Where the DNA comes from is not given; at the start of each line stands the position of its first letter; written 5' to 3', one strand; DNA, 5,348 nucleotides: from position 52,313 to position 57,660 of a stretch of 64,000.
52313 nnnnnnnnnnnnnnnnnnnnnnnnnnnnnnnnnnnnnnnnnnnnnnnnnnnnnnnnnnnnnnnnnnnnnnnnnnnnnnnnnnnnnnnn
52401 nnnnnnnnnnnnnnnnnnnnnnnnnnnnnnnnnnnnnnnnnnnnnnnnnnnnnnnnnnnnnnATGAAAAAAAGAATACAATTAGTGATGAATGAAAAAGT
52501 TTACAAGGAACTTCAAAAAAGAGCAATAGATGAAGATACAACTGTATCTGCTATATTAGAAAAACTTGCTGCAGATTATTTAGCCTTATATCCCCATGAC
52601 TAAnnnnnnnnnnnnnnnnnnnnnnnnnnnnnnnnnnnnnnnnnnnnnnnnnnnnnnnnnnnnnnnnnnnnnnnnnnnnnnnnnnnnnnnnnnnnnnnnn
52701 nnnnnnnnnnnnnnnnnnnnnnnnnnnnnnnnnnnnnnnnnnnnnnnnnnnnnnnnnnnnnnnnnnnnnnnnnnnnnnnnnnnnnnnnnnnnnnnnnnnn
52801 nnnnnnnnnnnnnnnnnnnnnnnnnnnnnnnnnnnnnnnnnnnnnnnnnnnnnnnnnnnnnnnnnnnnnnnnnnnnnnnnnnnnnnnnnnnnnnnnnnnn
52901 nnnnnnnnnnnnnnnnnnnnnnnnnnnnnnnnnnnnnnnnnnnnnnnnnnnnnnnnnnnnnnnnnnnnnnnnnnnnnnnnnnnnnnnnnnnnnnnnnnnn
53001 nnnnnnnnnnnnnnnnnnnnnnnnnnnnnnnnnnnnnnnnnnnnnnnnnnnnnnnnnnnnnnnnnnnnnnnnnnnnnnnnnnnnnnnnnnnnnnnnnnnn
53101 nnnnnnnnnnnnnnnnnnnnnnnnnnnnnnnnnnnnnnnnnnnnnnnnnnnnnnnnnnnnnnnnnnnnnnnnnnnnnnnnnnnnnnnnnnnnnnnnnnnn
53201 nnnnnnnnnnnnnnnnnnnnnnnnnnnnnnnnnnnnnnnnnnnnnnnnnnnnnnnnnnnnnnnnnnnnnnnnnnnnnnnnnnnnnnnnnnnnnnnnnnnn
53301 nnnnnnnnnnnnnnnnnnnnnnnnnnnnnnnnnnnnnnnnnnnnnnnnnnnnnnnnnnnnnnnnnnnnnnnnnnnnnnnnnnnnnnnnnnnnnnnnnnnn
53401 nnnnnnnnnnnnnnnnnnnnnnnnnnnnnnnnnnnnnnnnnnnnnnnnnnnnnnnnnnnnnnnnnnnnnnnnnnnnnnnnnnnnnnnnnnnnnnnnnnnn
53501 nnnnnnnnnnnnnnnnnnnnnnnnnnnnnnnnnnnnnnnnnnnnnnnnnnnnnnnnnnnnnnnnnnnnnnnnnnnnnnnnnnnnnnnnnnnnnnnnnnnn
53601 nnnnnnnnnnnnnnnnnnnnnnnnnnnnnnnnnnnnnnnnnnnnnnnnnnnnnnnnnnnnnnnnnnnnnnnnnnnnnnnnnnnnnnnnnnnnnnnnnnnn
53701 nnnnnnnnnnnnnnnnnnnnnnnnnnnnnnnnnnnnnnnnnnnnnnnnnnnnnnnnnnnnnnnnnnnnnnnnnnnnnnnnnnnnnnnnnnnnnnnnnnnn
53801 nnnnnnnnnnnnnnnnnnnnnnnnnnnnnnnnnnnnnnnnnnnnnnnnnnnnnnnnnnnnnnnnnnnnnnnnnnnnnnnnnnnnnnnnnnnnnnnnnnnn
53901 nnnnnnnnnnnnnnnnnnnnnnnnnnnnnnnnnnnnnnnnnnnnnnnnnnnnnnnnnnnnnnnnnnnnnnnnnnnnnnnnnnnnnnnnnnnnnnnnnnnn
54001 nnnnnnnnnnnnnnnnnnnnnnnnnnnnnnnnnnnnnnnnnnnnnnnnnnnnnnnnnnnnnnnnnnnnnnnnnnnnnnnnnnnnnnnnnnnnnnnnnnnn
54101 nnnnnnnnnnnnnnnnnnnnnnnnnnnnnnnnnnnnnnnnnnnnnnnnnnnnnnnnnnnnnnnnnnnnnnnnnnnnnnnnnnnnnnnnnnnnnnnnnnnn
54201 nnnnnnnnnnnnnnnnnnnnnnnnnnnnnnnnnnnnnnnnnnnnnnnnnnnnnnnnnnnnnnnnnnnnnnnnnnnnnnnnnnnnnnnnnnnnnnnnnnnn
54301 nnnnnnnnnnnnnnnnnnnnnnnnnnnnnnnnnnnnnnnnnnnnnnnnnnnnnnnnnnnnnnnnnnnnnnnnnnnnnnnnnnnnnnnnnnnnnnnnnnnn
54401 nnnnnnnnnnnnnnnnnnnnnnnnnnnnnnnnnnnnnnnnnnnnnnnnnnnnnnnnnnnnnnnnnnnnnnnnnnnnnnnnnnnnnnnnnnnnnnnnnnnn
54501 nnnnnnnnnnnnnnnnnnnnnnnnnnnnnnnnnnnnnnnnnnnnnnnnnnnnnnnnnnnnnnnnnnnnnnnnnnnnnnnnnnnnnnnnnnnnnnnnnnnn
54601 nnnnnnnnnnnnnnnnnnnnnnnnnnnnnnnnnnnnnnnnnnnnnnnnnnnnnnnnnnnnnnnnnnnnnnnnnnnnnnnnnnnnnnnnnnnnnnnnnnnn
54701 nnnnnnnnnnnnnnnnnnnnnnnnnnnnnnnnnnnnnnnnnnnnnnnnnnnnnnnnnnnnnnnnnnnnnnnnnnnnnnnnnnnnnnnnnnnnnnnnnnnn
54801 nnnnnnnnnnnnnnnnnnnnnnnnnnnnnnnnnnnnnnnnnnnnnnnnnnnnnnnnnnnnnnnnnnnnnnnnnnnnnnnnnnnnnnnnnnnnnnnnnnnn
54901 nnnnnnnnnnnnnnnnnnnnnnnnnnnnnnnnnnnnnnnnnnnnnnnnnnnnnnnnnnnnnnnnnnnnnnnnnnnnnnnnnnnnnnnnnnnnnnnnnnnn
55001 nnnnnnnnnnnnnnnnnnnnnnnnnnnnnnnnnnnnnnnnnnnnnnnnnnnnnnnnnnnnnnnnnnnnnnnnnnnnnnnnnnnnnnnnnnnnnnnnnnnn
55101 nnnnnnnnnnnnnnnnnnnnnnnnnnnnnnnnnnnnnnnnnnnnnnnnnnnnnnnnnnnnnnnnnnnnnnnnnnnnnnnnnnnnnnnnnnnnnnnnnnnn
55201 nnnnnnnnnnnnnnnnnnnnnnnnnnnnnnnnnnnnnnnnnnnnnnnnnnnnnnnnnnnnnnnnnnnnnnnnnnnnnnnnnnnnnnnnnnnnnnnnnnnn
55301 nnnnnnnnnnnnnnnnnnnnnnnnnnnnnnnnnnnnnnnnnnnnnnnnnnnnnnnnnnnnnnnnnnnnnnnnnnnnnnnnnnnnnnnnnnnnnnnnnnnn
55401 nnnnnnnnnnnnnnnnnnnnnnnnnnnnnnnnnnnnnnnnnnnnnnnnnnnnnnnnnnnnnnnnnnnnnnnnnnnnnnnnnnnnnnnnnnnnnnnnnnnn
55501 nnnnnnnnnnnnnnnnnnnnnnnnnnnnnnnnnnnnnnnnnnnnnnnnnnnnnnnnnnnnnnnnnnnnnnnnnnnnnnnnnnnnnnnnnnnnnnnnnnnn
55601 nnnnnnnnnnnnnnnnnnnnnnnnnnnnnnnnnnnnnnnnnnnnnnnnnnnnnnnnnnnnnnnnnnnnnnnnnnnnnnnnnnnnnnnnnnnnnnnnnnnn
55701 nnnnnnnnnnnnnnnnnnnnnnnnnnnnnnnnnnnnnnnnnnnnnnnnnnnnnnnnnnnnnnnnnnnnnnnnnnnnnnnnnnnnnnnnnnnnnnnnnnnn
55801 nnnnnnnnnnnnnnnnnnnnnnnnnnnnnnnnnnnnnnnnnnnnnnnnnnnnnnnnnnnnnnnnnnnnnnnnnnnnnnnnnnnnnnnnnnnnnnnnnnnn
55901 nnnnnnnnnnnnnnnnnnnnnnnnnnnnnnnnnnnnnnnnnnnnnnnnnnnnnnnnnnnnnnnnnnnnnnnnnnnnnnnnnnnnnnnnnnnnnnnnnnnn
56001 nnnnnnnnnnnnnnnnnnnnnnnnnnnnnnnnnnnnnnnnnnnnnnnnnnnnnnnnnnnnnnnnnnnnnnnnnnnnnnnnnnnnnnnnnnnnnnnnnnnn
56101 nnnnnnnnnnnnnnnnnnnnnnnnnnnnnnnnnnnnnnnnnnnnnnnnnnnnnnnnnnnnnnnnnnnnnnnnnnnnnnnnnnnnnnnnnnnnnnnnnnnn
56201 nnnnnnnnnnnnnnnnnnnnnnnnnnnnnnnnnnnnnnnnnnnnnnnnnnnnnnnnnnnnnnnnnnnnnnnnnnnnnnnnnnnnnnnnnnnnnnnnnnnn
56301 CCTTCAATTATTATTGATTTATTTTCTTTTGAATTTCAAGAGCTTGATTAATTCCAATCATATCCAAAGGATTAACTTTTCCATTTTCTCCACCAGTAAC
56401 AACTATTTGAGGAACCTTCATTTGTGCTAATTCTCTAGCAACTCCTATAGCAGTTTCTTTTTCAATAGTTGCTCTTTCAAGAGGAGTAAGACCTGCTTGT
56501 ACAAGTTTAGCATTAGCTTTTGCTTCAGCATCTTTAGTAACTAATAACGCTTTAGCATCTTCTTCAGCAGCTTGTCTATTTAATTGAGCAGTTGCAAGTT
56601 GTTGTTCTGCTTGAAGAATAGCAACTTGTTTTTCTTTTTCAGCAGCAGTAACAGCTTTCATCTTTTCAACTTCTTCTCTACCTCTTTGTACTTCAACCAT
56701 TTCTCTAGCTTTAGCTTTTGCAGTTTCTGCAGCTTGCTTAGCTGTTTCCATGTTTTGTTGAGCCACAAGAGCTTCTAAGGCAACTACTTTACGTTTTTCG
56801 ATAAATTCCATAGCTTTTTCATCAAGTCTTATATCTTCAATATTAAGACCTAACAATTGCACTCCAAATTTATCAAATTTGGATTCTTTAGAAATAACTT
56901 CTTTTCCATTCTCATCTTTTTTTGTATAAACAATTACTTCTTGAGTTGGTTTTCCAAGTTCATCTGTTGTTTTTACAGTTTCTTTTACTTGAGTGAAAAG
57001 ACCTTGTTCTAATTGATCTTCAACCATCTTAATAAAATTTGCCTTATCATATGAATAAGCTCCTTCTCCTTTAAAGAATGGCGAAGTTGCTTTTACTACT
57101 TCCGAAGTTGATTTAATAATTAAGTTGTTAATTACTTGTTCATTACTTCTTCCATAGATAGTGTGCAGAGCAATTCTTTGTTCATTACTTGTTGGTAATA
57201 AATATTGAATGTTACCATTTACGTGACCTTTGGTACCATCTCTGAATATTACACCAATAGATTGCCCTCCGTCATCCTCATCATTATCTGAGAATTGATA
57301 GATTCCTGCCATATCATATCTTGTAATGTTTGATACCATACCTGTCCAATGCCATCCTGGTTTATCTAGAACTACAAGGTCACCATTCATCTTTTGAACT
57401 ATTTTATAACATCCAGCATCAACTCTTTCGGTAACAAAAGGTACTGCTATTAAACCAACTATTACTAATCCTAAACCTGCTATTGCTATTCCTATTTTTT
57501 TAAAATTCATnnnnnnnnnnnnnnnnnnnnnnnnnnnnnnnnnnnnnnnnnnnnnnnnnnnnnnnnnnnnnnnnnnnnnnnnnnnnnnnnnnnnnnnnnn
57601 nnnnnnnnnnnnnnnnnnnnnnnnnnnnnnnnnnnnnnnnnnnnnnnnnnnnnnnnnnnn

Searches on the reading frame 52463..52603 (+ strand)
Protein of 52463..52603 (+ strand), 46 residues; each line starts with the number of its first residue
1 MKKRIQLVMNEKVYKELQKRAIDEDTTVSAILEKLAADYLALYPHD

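Call 4: search_protein_families(library=pfam, proteins=[window:52463-52603:+], max_evalue=0.01)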
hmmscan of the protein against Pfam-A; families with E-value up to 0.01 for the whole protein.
window:52463-52603:+ (46 aa): 2 families
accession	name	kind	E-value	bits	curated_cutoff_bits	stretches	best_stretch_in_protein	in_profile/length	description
PF07878.17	RHH_5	-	6.6e-05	23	26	1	3-40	2-39/43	CopG-like RHH_1 or ribbon-helix-helix domain, RHH_5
PF01402.27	RHH_1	-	0.00043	20.6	20.5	1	4-41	1-38/39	Ribbon-helix-helix protein, copG family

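Call 57: find_homologous_proteins(query=window:52463-52603:+, max_evalue=0.001)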
Query window:52463-52603:+ (46 aa): 5 proteins with E <= 0.001 among 5 candidates.
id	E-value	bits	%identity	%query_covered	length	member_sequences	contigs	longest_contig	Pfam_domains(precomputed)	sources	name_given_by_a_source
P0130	2.3e-20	87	96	100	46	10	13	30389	-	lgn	-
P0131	8.0e-18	79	87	100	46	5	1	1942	-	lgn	-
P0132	1.5e-17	78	87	100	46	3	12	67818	-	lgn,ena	-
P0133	3.3e-13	65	76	100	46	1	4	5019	-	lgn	-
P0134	5.1e-13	65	74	100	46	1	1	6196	-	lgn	-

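Call 66: search_dna_similar(query=window:52463-52603:+, collection=phages, mode=protein, max_evalue=0.01, max_rows=15)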
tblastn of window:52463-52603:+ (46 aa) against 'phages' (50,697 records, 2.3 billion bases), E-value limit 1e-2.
No match.

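Call 77: search_protein_families(library=ncbifam, proteins=[window:52463-52603:+], max_evalue=0.001)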
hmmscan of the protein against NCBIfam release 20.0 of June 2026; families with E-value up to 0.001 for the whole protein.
window:52463-52603:+ (46 aa): 0 families

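Call 81: find_encoding_contigs(protein=P0130, flank=3500, max_places=10)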
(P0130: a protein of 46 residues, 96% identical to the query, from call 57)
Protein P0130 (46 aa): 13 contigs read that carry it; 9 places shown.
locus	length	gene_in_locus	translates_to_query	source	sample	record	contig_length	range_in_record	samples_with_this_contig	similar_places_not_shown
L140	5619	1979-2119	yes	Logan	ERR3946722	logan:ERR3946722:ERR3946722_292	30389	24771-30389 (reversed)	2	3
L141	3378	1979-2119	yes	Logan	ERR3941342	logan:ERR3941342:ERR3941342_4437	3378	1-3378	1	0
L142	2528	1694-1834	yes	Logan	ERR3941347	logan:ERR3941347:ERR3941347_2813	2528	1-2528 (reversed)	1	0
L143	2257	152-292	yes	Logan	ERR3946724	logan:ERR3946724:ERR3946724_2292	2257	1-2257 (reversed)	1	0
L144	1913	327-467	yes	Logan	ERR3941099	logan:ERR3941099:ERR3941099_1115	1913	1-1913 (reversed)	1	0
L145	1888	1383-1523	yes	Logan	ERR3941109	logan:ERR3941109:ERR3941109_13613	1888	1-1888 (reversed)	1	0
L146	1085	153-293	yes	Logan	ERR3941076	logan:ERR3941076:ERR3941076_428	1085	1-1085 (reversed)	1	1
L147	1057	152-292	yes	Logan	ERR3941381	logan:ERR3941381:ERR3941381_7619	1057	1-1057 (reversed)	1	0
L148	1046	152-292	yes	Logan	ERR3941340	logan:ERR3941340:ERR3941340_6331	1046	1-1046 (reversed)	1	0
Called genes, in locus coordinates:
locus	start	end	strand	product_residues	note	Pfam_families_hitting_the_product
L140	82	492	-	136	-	-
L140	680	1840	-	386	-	PF12323:HTH_OrfB_IS605, PF01385:OrfB_IS605, PF07282:Cas12f1-like_TNB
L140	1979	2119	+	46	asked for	-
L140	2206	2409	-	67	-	-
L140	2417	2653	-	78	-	-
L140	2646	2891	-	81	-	-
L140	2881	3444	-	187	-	PF18143:HAD_SAK_2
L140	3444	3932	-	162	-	-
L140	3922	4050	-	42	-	-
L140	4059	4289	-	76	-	-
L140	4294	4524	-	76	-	-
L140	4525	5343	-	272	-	PF09669:Phage_pRha, PF03374:ANT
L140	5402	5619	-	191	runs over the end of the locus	-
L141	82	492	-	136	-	-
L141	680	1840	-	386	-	PF12323:HTH_OrfB_IS605, PF01385:OrfB_IS605, PF07282:Cas12f1-like_TNB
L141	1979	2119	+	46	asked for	-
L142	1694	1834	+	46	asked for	-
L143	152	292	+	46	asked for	-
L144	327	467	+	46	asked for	-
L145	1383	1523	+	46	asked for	-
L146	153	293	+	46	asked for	-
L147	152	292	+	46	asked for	-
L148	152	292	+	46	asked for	-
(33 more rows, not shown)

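Call 82: find_encoding_contigs(protein=P0132, flank=3500, max_places=10)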
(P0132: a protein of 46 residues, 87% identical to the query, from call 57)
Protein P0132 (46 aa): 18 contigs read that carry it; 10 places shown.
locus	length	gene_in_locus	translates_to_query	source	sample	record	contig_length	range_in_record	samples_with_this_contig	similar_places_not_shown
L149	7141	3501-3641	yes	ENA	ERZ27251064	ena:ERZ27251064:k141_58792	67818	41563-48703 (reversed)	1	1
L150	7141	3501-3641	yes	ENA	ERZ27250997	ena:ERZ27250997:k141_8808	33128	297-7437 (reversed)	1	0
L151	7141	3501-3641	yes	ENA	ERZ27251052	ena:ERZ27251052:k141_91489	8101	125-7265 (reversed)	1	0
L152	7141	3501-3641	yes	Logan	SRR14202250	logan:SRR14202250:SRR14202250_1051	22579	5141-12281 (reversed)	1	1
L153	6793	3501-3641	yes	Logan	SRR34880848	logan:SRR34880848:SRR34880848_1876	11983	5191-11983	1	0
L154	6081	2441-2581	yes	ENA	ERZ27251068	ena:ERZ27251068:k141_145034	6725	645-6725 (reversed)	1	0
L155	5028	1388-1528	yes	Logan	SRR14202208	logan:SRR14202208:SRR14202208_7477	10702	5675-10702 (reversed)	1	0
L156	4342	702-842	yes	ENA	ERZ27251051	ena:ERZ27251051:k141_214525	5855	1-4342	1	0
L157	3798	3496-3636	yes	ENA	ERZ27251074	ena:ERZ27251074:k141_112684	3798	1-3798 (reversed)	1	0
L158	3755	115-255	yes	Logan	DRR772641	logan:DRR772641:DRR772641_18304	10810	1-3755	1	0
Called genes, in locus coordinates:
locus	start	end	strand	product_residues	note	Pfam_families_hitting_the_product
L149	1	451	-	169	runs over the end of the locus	-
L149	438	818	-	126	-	-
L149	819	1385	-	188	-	PF09643:YopX (weak)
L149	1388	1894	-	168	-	-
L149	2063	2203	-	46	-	-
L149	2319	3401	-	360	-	PF12323:HTH_OrfB_IS605, PF01385:OrfB_IS605, PF07282:Cas12f1-like_TNB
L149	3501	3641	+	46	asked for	-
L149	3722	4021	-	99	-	-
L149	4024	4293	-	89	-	-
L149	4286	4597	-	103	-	-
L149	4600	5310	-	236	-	PF00383:dCMP_cyt_deam_1, PF14437:MafB19-deam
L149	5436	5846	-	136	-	-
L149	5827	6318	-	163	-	-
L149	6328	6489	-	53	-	-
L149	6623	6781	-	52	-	-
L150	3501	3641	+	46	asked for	-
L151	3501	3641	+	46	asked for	-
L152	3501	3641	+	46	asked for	-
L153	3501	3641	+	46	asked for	-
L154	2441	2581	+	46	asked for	-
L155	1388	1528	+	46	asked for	-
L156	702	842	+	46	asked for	-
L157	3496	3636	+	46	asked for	-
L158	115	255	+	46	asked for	-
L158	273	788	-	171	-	-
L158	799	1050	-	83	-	-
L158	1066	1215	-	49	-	-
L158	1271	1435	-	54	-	-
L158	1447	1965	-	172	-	-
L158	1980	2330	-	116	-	-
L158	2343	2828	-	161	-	-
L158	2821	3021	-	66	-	-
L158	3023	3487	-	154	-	-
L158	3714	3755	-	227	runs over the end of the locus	-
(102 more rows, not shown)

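Call 87: search_solved_structures(query=A6, max_evalue=1)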
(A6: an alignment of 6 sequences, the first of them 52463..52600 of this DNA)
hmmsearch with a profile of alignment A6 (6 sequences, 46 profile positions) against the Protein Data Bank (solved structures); distinct sequences matched with E-value up to 1: 3.
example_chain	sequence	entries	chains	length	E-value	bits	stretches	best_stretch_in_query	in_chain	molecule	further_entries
4hv0_A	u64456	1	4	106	0.004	20.3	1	9-41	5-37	AvtR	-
7kbq_A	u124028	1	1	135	0.42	13.8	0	2-23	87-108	DE NOVO DESIGNED OR689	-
4af3_A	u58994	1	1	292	0.99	12.6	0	12-37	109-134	AURORA KINASE B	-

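Call 91: predict_structure(alignment_id=A6)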
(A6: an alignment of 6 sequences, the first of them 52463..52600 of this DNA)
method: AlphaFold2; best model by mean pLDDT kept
length: 46 residues; sequences in the alignment: 6
mean_pLDDT: 85.0   pTM: 0.58
mean pLDDT of the five models: 85.0, 84.5, 84.1, 65.6, 65.6
residues with pLDDT >= 90: 26; 70-90: 11; 50-70: 9; < 50: 0
segments of 3 or more residues with pLDDT < 50: none
pLDDT, mean of each block of 10 residues (from residue 1): 67 93 94 91 75
secondary structure, 60 per line:
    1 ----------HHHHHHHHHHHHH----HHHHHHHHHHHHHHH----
elements in order: H11-23 H28-42

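Call 93: fold_search(model_id=the predicted structure, library=pdb)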
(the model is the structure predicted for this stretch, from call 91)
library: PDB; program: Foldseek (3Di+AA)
matches with E <= 10: 91; with E <= 0.001: 0
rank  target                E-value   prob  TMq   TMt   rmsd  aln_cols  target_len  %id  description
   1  2cpg_B                7.8e-02  0.99  0.72  0.73   2.5        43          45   28  TRANSCRIPTIONAL REPRESSOR COPG (released 1999-11-19)
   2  1ea4_B                9.2e-02  0.98  0.66  0.73   2.6        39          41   31  TRANSCRIPTIONAL REPRESSOR COPG/22bp dsDNA COMPLEX (released 2001-07-05)
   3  1ea4_F                1.2e-01  0.97  0.69  0.71   2.5        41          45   29  TRANSCRIPTIONAL REPRESSOR COPG/22bp dsDNA COMPLEX (released 2001-07-05)
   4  1ea4_E                1.5e-01  0.96  0.72  0.74   2.7        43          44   28  TRANSCRIPTIONAL REPRESSOR COPG/22bp dsDNA COMPLEX (released 2001-07-05)
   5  2cpg_C                1.8e-01  0.95  0.66  0.71   2.9        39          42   31  TRANSCRIPTIONAL REPRESSOR COPG (released 1999-11-19)
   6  6gts_C                1.8e-01  0.95  0.72  0.44   3.0        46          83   20  Structure of the AtaT-AtaR complex bound DNA (released 2019-03-06)
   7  1b01_A                1.8e-01  0.94  0.67  0.70   2.8        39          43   31  TRANSCRIPTIONAL REPRESSOR COPG/DNA COMPLEX (released 1999-11-19)
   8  9kkd_A                2.2e-01  0.96  0.77  0.79   1.9        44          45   16  the structure of StnY (released 2025-11-19)
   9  9kkd_B                3.4e-01  0.93  0.74  0.79   1.8        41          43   17  the structure of StnY (released 2025-11-19)
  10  6sbx_A                4.3e-01  0.63  0.60  0.53   3.8        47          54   26  CdbA Form Two (released 2020-04-22)
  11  1ea4_H                4.6e-01  0.85  0.72  0.75   2.2        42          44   26  TRANSCRIPTIONAL REPRESSOR COPG/22bp dsDNA COMPLEX (released 2001-07-05)
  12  6sbw                  5.0e-01  0.54  0.60  0.58   4.1        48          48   25  CdbA Form One (released 2020-04-22)
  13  1ea4_A                5.9e-01  0.77  0.66  0.71   2.2        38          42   29  TRANSCRIPTIONAL REPRESSOR COPG/22bp dsDNA COMPLEX (released 2001-07-05)
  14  6ajm_E                5.9e-01  0.77  0.68  0.50   2.1        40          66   22  Crystal structure of apo AtaTR (released 2019-01-02)
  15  1myl_A                6.4e-01  0.84  0.77  0.78   2.3        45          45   13  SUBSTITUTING HYDROPHOBIC RESIDUES FOR A BURIED SALT BRIDGE ENHANCES PROTEIN STABILITY BUT DOES NOT REDUCE CONFORMATION (released 1995-01-26)
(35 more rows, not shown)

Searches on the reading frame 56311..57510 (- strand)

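Call 70: search_protein_families(library=phrogs, proteins=[window:56311-57510:-], max_evalue=0.00001)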
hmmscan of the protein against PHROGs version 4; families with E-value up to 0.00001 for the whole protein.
window:56311-57510:- (399 aa): 2 families
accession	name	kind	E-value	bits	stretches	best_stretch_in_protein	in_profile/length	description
phrog_11908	-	unknown function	5.9e-52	177.9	1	5-384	4-405/430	-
phrog_200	-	other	1.6e-12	48.2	1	4-169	78-239/379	lipoprotein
